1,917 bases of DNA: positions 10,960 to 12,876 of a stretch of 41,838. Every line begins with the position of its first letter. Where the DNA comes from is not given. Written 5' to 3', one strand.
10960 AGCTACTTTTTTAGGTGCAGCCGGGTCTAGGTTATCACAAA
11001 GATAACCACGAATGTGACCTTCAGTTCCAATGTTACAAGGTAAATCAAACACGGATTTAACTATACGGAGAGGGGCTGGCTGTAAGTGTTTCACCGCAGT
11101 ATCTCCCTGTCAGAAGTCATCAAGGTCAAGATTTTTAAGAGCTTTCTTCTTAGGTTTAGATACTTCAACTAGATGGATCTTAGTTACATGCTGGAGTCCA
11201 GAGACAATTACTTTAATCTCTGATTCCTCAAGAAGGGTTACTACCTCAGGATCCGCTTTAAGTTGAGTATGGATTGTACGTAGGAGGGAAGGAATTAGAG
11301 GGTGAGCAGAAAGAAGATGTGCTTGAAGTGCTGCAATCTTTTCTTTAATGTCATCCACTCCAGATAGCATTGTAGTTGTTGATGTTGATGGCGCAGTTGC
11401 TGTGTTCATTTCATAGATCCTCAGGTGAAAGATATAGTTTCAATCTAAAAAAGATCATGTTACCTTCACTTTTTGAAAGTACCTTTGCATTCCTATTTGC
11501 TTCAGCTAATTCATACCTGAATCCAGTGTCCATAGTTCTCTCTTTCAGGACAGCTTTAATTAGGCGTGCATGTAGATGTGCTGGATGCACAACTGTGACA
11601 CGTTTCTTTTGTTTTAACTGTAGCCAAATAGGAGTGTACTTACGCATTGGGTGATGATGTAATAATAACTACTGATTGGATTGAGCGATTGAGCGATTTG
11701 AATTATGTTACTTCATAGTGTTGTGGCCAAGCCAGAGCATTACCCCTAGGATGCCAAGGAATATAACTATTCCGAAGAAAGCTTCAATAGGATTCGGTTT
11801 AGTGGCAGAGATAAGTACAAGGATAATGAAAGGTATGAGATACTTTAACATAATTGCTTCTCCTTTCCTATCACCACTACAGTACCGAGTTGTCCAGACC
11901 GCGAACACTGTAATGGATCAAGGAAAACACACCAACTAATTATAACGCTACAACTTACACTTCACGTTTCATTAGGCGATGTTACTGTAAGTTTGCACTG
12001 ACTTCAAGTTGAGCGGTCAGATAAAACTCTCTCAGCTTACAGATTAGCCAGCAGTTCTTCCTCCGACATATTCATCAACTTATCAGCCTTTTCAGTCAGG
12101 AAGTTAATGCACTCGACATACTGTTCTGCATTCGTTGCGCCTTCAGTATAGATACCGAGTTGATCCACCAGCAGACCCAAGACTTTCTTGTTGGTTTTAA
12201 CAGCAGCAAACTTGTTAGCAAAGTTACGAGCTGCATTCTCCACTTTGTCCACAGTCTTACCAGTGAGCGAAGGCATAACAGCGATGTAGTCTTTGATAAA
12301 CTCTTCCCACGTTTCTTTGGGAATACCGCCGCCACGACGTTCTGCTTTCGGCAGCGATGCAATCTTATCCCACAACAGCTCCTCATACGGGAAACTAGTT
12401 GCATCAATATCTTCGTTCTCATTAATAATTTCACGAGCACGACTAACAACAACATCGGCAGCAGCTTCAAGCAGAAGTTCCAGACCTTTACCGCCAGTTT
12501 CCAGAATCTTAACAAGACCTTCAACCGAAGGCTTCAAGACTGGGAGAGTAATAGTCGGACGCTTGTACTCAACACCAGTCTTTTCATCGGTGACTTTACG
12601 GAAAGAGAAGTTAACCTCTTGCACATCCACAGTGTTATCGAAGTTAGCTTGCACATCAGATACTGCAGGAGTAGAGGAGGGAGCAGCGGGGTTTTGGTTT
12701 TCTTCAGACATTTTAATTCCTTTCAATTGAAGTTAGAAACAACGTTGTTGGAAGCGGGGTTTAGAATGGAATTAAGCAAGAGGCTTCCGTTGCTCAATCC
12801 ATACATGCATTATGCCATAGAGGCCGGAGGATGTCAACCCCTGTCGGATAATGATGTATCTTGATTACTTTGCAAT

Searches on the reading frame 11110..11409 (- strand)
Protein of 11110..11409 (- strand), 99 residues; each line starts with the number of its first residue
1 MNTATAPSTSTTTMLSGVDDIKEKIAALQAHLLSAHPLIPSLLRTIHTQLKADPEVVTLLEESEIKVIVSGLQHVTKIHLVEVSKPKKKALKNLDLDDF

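Call 70: search_protein_families(library=pfam, proteins=[window:11110-11409:-], max_evalue=0.05)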
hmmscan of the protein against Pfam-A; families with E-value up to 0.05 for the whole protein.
window:11110-11409:- (99 aa): 1 family
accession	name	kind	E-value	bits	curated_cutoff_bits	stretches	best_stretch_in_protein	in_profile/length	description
PF14355.11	Abi_C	-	0.028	15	24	0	40-77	1-40/83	Abortive infection C-terminus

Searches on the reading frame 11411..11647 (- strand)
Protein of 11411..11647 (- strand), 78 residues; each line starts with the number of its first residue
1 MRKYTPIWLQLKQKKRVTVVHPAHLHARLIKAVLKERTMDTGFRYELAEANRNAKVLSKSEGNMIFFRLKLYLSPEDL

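Call 70: search_protein_families(library=pfam, proteins=[window:11411-11647:-], max_evalue=0.05)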
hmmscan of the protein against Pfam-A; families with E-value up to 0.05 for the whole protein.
window:11411-11647:- (78 aa): 1 family
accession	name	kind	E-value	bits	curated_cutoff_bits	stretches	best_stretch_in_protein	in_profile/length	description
PF22276.1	SlmA-like_C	-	0.017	15.5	27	1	29-67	54-92/117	Tetracyclin repressor-like, C-terminal domain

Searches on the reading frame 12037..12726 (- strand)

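Call 12: search_protein_families(library=pfam, proteins=[window:12037-12726:-], max_evalue=0.001)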
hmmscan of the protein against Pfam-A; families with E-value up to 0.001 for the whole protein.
window:12037-12726:- (229 aa): 0 families

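Call 88: search_protein_families(library=ncbifam, proteins=[window:12037-12726:-], max_evalue=0.1)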
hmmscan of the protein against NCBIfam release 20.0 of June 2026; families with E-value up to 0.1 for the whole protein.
window:12037-12726:- (229 aa): 2 families
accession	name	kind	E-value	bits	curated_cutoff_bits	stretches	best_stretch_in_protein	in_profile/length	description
NF003157.0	PRK04132.1-2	equivalog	0.0073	14.3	1103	1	143-208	463-527/864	replication factor C small subunit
TIGR03328.1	salvage_mtnB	equivalog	0.078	12.5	137.05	0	175-213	147-187/194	methylthioribulose 1-phosphate dehydratase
